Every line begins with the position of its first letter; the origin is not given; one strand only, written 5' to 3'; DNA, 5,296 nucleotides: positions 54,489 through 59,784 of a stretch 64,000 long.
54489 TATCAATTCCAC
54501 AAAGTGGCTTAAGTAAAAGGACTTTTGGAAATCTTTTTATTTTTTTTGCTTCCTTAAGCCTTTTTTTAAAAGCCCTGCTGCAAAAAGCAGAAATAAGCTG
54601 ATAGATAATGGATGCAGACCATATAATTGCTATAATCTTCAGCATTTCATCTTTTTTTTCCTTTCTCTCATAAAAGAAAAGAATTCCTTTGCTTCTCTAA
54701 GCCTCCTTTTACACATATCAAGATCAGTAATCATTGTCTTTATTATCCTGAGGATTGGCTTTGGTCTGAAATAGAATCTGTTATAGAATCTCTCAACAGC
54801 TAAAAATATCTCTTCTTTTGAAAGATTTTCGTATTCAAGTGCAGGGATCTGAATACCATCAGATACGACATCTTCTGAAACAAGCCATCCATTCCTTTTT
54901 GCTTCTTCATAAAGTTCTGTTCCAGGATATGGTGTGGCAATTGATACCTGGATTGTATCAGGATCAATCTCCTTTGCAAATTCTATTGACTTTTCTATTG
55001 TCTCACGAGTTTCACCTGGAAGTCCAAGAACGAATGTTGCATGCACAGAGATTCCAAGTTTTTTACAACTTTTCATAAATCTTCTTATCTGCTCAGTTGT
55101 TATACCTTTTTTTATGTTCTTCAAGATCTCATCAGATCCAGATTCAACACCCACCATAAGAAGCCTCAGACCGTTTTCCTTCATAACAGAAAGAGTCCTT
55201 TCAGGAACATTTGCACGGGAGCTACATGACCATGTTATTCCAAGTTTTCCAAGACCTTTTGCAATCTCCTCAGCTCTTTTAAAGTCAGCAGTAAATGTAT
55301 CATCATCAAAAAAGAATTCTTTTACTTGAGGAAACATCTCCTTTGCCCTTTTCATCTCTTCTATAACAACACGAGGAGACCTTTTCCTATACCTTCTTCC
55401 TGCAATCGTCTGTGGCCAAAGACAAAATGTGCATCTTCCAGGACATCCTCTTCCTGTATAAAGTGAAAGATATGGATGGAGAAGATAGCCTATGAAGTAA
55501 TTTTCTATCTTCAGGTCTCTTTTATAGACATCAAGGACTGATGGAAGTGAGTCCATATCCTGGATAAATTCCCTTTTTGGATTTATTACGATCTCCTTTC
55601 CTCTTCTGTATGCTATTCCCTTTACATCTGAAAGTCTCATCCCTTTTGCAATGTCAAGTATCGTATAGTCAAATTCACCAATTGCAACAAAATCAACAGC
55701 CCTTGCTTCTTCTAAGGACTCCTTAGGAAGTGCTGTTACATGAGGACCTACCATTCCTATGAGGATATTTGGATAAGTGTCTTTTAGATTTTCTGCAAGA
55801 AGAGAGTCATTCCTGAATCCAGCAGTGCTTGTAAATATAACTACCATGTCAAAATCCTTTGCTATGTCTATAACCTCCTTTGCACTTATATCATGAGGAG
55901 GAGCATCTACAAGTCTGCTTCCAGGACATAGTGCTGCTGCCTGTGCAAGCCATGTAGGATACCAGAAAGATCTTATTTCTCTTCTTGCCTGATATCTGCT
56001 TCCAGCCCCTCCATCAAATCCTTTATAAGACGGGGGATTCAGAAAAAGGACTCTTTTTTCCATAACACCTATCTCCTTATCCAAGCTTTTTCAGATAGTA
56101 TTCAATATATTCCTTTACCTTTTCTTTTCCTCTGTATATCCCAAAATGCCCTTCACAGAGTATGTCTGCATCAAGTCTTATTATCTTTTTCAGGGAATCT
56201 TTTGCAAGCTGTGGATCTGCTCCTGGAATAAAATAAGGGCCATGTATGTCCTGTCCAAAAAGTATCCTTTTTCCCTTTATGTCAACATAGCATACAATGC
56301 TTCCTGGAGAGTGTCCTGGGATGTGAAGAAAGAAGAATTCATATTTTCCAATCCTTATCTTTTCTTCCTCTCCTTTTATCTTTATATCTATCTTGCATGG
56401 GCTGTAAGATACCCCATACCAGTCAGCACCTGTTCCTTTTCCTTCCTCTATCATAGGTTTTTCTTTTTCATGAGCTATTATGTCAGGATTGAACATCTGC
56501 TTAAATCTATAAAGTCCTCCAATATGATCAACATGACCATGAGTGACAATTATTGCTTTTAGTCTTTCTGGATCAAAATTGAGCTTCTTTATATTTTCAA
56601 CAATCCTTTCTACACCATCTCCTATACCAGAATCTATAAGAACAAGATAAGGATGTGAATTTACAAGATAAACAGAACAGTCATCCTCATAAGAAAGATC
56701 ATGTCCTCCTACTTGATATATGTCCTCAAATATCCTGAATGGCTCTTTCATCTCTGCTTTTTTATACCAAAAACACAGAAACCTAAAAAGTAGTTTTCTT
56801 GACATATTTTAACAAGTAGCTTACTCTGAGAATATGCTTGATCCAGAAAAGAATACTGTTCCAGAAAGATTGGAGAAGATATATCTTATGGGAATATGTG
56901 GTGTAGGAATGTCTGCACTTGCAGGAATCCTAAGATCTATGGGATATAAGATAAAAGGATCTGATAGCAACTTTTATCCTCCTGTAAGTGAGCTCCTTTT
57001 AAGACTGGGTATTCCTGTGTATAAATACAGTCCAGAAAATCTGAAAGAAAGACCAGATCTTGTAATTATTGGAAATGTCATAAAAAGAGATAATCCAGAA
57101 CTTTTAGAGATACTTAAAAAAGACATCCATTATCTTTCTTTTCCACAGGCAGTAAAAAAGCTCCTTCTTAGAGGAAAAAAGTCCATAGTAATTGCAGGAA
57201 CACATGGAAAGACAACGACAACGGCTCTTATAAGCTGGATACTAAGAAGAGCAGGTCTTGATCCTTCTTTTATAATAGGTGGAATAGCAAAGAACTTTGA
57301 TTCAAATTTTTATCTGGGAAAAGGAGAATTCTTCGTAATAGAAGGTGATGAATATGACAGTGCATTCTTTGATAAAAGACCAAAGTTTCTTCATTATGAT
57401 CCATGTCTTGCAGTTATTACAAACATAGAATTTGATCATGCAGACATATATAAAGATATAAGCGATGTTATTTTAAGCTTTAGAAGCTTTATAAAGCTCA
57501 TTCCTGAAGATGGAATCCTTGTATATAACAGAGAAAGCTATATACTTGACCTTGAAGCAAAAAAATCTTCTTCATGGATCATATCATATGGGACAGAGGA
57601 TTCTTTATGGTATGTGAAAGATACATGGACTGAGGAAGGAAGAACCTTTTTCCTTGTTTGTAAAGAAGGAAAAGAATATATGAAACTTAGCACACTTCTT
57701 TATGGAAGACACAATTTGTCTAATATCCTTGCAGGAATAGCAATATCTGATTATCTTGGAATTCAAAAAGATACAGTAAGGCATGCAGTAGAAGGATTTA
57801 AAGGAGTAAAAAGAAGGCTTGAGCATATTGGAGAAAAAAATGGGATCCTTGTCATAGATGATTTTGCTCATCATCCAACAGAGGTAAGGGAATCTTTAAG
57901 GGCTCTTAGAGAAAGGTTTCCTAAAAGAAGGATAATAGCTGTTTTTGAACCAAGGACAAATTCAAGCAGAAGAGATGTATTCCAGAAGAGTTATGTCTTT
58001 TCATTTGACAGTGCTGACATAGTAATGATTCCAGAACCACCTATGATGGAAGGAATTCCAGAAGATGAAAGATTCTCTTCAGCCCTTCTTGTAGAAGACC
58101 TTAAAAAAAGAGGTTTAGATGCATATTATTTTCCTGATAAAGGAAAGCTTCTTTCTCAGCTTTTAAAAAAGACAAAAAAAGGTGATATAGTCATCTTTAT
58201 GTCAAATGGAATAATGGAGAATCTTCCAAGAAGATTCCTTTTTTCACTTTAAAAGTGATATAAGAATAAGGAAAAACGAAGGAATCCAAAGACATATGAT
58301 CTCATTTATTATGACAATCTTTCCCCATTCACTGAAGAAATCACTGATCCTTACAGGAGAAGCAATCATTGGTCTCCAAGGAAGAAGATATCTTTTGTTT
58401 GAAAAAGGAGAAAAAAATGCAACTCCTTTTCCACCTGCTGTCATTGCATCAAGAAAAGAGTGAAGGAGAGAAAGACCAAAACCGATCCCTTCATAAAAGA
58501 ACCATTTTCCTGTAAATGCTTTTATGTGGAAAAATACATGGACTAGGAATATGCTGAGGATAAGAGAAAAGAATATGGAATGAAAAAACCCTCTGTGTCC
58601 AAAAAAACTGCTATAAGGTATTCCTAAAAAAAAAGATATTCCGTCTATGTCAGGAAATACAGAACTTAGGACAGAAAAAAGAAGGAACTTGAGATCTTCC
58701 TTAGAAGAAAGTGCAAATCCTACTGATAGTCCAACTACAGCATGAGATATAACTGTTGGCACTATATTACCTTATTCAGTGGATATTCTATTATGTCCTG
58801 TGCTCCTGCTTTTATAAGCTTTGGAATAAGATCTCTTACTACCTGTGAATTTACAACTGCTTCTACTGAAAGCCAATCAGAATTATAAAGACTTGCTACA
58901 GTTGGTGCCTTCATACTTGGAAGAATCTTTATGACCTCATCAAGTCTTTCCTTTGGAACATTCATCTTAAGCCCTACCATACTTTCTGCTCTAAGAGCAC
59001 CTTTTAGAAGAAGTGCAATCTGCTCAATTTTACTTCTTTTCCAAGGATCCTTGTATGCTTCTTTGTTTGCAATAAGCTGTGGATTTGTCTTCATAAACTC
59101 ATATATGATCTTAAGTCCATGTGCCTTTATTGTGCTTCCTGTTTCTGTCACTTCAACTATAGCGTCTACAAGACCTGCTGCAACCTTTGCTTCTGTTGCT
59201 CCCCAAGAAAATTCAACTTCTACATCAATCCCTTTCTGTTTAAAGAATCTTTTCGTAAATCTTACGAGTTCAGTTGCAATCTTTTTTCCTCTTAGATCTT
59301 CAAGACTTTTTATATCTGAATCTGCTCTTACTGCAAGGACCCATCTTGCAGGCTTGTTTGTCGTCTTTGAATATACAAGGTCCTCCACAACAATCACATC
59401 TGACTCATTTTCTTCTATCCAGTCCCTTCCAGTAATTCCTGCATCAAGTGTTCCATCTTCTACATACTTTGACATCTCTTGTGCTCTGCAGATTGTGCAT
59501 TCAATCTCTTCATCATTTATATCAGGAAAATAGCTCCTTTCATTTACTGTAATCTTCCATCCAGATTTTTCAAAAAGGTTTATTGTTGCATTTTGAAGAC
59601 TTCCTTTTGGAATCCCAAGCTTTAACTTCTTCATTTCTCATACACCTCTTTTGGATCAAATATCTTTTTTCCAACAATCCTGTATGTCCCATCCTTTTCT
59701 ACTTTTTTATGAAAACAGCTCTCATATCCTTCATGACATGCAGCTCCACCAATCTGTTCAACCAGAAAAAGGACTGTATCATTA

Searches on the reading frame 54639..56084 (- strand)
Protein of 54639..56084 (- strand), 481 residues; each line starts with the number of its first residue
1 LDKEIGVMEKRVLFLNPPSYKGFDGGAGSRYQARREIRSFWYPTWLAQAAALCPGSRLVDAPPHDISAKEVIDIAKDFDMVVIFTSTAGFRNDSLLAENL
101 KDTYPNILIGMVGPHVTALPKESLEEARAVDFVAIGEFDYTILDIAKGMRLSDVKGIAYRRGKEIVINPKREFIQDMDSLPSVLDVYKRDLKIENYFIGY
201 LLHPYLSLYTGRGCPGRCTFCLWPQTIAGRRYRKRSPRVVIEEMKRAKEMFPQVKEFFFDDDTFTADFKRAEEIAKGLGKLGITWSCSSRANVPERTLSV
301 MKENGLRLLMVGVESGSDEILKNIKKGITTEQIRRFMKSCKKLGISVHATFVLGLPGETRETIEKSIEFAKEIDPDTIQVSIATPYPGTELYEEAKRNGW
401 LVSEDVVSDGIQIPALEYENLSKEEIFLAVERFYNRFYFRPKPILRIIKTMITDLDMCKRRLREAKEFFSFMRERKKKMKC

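Call 81: search_protein_families(library=pfam, proteins=[window:54639-56084:-], max_evalue=0.00001)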
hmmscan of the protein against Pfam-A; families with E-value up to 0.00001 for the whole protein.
window:54639-56084:- (481 aa): 2 families
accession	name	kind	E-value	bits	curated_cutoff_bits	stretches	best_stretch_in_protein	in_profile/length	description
PF04055.27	Radical_SAM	-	2.9e-28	99.6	29.5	1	209-370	2-166/166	Radical SAM superfamily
PF02310.24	B12-binding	-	8.8e-11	42.1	32.1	1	36-143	7-118/121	B12 binding domain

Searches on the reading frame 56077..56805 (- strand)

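Call 81: search_protein_families(library=pfam, proteins=[window:56077-56805:-], max_evalue=0.00001)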
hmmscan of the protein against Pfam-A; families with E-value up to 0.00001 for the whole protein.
window:56077-56805:- (242 aa): 3 families
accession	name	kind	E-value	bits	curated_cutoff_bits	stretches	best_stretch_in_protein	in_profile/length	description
PF00753.33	Lactamase_B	-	7e-26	91.8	22.7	1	41-220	4-196/196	Metallo-beta-lactamase superfamily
PF19583.5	ODP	-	6.1e-09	36.5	27.2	1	43-206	3-154/194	ODP family beta lactamase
PF12706.13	Lactamase_B_2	-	2.2e-06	27.8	27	1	55-167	3-115/200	Beta-lactamase superfamily domain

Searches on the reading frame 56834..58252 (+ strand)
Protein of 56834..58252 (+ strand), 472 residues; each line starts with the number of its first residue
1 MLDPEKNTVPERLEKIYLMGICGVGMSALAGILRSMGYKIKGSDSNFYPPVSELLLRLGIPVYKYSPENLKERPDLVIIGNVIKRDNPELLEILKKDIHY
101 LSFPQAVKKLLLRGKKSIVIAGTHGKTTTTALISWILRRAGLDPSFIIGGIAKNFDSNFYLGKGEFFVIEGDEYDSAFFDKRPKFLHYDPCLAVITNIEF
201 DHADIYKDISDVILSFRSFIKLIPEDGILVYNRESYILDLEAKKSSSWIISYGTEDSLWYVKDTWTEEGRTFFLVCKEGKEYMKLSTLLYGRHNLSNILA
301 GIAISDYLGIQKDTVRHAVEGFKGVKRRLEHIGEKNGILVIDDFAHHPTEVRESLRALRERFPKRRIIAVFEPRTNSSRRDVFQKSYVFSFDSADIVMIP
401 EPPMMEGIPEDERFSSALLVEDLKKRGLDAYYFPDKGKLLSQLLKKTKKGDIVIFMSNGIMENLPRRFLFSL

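Call 81: search_protein_families(library=pfam, proteins=[window:56834-58252:+], max_evalue=0.00001)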
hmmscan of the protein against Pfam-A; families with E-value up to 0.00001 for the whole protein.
window:56834-58252:+ (472 aa): 3 families
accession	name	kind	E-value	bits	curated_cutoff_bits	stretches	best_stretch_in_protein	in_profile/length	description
PF08245.18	Mur_ligase_M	-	1.3e-24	87.7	24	1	120-304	1-199/200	Mur ligase middle domain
PF02875.26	Mur_ligase_C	-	4.7e-19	69.9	28.4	1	327-459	1-127/127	Mur ligase, glutamate ligase domain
PF01225.30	Mur_ligase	-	8.1e-17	61.8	21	1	15-112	1-92/95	Mur ligase family, catalytic domain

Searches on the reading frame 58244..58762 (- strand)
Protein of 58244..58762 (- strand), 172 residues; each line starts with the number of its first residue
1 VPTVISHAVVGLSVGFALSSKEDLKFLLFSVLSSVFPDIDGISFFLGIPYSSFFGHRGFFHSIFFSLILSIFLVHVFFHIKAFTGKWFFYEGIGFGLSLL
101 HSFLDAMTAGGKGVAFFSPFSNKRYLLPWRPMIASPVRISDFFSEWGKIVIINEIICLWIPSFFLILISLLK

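Call 81: search_protein_families(library=pfam, proteins=[window:58244-58762:-], max_evalue=0.00001)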
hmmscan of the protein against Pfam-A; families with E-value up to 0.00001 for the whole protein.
window:58244-58762:- (172 aa): 1 family
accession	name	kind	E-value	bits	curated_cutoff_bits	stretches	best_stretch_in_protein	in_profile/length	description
PF04307.19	YdjM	-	8.8e-25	87.6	29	1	1-167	1-164/176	YdjM inner membrane protein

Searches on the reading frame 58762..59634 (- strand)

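Call 81: search_protein_families(library=pfam, proteins=[window:58762-59634:-], max_evalue=0.00001)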
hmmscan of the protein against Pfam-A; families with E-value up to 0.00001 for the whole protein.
window:58762-59634:- (290 aa): 2 families
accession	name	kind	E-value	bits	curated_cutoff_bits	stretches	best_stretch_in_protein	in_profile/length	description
PF01634.23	HisG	-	6.9e-47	159.8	25.5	1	50-211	1-157/158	ATP phosphoribosyltransferase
PF08029.16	HisG_C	-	5.1e-27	94.2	23.5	1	216-288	1-73/73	HisG, C-terminal domain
